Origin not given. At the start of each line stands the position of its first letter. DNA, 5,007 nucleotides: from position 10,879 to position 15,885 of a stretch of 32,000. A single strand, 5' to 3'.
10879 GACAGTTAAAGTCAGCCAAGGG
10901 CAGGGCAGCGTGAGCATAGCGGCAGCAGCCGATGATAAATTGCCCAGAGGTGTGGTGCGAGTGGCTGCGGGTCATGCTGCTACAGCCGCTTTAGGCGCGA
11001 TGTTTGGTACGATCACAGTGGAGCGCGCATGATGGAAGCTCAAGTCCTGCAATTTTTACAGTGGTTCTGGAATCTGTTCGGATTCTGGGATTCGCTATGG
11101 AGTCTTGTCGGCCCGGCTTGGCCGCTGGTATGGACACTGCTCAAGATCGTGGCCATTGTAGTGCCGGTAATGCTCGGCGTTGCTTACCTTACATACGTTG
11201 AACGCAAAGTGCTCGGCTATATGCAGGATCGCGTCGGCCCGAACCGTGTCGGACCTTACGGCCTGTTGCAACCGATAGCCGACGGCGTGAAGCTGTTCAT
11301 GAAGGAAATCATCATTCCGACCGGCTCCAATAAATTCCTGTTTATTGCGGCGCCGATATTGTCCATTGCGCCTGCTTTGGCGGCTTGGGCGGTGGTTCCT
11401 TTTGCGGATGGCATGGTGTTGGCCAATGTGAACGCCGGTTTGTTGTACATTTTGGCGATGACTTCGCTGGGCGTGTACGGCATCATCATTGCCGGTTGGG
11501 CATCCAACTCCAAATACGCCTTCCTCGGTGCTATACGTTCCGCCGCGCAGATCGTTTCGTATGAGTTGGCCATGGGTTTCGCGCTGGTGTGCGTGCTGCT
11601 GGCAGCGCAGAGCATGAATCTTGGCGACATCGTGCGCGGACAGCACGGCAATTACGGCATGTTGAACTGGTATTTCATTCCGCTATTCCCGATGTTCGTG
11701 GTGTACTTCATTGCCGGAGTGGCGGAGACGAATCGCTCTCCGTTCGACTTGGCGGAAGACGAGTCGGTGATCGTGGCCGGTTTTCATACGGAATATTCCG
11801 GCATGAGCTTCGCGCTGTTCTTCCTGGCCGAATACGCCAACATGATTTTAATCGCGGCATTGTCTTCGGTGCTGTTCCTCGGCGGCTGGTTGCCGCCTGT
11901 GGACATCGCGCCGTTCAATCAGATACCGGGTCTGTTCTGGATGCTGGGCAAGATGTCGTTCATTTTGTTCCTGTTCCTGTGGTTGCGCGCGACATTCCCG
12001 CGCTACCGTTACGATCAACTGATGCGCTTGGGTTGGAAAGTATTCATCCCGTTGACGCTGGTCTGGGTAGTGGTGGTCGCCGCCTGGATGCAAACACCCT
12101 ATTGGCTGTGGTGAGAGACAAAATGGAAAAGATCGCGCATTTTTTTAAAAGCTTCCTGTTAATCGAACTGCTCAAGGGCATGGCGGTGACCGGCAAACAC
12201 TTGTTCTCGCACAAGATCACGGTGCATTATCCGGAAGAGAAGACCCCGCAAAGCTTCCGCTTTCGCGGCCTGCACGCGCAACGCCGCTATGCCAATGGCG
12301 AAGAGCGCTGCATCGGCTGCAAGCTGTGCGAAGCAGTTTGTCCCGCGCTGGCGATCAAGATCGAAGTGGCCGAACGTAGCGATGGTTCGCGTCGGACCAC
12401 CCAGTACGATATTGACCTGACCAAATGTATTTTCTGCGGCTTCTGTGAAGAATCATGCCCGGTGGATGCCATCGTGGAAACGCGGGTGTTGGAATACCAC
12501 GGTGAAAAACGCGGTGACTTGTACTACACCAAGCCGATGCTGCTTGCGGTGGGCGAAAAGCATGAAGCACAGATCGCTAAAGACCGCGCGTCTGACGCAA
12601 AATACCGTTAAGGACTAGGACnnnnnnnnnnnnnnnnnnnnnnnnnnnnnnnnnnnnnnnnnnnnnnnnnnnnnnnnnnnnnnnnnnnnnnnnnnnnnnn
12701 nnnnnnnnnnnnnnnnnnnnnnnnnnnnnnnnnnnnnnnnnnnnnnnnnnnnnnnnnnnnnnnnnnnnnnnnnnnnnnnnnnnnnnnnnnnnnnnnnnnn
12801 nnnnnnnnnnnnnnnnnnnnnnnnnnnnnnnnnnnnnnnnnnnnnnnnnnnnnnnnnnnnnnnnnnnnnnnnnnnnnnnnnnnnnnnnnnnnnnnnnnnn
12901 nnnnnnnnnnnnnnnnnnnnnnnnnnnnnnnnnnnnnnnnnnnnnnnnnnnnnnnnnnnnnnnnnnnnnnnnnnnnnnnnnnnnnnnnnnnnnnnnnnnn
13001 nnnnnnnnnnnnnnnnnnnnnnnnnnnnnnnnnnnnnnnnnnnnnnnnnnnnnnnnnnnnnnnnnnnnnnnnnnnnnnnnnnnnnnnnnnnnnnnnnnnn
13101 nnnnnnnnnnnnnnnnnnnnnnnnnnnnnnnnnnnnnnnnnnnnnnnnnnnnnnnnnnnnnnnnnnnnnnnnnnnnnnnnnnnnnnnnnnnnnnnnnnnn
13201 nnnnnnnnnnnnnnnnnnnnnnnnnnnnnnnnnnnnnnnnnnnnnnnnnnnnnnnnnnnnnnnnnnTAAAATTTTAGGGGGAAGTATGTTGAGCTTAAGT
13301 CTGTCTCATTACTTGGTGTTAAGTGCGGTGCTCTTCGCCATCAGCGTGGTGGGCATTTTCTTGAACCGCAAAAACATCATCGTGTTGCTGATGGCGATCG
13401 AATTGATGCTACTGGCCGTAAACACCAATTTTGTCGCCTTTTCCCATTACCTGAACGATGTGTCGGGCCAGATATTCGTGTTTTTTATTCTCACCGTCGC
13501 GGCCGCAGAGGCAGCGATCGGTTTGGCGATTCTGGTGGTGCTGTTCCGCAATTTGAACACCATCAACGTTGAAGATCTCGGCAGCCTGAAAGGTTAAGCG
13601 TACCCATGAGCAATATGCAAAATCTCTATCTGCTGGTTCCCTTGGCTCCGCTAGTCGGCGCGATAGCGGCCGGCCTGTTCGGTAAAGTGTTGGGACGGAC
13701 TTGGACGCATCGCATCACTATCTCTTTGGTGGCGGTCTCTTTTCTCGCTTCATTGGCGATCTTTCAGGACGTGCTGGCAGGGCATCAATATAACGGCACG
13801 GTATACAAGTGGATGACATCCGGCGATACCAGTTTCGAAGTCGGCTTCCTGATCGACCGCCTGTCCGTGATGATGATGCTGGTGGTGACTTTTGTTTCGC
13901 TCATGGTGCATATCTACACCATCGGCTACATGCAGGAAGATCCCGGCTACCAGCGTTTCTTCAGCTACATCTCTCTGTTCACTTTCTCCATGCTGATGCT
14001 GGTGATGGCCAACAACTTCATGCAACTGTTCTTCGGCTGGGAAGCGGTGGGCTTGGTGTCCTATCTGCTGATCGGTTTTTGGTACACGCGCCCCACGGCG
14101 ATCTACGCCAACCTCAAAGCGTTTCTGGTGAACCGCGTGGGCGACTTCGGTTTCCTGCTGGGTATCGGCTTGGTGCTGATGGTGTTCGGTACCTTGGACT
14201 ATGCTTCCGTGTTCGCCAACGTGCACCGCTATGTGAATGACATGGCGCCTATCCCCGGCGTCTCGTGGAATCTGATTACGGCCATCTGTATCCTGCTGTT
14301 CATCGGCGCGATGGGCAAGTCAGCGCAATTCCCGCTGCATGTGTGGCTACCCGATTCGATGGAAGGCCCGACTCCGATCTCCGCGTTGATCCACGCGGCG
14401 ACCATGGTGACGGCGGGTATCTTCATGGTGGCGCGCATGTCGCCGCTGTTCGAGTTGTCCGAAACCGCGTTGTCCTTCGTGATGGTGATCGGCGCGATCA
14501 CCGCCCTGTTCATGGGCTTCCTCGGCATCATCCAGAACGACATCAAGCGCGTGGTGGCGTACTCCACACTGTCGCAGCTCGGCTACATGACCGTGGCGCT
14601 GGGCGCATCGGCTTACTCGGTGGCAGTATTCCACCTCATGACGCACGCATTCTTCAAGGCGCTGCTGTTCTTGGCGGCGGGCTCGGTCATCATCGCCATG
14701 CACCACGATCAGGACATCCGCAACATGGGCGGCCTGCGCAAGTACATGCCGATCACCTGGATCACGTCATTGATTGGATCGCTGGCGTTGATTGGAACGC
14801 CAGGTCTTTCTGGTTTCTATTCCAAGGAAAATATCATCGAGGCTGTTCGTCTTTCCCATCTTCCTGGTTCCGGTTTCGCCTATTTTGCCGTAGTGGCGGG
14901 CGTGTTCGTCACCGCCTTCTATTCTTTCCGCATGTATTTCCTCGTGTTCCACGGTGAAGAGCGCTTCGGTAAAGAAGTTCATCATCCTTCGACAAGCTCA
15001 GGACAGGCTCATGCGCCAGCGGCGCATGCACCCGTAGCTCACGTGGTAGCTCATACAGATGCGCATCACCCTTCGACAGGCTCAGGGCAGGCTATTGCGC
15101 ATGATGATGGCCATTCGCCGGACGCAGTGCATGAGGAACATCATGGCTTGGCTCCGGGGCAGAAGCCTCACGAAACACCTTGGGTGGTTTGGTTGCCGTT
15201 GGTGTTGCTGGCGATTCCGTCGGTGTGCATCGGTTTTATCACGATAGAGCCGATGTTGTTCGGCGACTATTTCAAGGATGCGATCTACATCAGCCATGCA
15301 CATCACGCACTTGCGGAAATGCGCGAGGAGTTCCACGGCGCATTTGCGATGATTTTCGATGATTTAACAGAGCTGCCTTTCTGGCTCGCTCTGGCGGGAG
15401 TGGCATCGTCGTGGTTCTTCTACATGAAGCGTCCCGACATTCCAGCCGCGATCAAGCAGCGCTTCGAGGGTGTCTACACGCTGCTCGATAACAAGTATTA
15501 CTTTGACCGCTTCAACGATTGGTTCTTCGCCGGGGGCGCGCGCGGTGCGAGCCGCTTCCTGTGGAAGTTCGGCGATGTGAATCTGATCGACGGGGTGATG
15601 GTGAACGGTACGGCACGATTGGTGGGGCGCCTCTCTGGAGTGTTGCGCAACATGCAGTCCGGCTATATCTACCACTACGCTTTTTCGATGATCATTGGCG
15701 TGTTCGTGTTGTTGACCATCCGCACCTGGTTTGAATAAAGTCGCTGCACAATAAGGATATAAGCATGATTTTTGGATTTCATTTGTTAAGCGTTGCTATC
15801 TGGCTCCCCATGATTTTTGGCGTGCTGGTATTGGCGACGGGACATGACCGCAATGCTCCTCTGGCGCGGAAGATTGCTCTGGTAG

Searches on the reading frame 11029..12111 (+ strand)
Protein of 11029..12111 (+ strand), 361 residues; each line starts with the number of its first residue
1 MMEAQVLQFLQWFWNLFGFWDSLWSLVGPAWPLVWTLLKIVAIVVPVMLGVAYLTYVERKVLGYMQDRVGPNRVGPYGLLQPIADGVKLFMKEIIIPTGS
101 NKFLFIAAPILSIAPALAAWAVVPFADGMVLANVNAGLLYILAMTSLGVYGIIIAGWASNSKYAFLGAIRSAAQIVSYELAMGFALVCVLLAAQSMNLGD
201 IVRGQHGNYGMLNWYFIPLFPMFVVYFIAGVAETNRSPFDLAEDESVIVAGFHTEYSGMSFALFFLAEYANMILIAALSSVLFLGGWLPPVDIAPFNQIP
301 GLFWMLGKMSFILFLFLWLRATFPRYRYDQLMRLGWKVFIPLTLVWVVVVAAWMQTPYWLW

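Call 6: search_protein_families(library=pfam, proteins=[window:11029-12111:+], max_evalue=0.01)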
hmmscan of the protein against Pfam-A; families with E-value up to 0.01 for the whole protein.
window:11029-12111:+ (361 aa): 1 family
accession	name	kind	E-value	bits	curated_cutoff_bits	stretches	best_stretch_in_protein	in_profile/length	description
PF00146.26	NADHdh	-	1.5e-128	428.8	27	1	39-351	2-298/298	NADH dehydrogenase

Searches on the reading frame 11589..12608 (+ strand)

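Call 6: search_protein_families(library=pfam, proteins=[window:11589-12608:+], max_evalue=0.01)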
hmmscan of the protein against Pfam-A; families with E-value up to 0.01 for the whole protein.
window:11589-12608:+ (340 aa): 14 families
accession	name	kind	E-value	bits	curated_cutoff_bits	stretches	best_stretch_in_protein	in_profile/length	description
PF00037.32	Fer4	-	5.7e-14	51.7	21.1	2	274-295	2-23/24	4Fe-4S binding domain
PF12838.12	Fer4_7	-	1.2e-11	45.3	27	1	240-294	1-52/52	4Fe-4S dicluster domain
PF14697.11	Fer4_21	-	2.3e-09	37.7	35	1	232-256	32-57/59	4Fe-4S dicluster domain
PF13183.11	Fer4_8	-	2.4e-09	38.1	27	2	277-310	2-35/68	4Fe-4S dicluster domain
PF13484.11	Fer4_16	-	1e-08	36.3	30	2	240-259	1-20/66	4Fe-4S double cluster binding domain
PF13187.11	Fer4_9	-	1.6e-08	34.9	27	1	240-295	1-52/52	4Fe-4S dicluster domain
PF12837.12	Fer4_6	-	3.2e-08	33.6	25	2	238-256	6-24/24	4Fe-4S binding domain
PF13237.11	Fer4_10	-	5.2e-08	33.1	25.5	2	238-291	6-53/53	4Fe-4S dicluster domain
PF12797.12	Fer4_2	-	2.2e-07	30.8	24.5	1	238-253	7-22/22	4Fe-4S binding domain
PF12800.12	Fer4_4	-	1.4e-05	25.5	24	1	239-253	2-16/17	4Fe-4S binding domain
PF25160.1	LdpA_Fe-S-bd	-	3.5e-05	23.9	27.6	1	247-298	9-46/49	LdpA Fe-S cluster-binding domain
PF12798.12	Fer4_3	-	0.00014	22.8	27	0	280-294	1-15/15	4Fe-4S binding domain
PF13534.11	Fer4_17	-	0.00034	21.5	22.2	0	240-293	1-59/61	4Fe-4S dicluster domain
PF17179.9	Fer4_22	-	0.00048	21.4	27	0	206-253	44-93/95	4Fe-4S dicluster domain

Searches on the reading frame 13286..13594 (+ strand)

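Call 6: search_protein_families(library=pfam, proteins=[window:13286-13594:+], max_evalue=0.01)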
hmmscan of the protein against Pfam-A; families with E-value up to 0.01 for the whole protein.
window:13286-13594:+ (103 aa): 1 family
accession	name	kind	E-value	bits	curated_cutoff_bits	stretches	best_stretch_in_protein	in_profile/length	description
PF00420.29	Oxidored_q2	-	3.5e-28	97.6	26.1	1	8-102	1-94/95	NADH-ubiquinone/plastoquinone oxidoreductase chain 4L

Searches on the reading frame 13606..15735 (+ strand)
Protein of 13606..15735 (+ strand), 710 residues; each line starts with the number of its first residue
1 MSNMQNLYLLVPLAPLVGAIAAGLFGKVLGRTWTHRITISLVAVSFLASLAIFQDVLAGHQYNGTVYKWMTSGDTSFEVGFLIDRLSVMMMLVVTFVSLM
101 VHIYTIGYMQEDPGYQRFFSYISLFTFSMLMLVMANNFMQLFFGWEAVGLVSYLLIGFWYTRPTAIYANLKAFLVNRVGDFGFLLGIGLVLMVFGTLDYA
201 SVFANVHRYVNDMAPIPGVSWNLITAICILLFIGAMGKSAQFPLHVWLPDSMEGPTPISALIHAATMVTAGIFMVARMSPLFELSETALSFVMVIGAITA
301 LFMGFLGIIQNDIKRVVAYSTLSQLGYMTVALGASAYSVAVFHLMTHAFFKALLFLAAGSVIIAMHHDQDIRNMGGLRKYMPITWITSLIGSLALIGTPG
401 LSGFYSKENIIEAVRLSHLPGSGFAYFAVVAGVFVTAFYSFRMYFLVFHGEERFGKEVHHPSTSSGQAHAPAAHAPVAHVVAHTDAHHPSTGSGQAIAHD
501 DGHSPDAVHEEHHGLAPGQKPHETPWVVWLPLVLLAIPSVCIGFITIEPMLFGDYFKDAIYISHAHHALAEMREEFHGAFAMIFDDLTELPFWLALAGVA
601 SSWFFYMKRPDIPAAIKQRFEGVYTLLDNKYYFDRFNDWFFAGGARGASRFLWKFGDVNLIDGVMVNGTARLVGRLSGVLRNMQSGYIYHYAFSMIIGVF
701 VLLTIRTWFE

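Call 6: search_protein_families(library=pfam, proteins=[window:13606-15735:+], max_evalue=0.01)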
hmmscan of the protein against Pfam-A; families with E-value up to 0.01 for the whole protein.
window:13606-15735:+ (710 aa): 2 families
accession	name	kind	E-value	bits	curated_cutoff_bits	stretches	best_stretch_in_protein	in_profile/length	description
PF00361.26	Proton_antipo_M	-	6.7e-80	268.9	21.5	1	135-418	1-279/294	NADH:quinone oxidoreductase/Mrp antiporter, TM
PF00662.26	Proton_antipo_N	-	5.6e-23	81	24.5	1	69-119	1-51/51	NADH-Ubiquinone oxidoreductase (complex I), chain 5 N-terminus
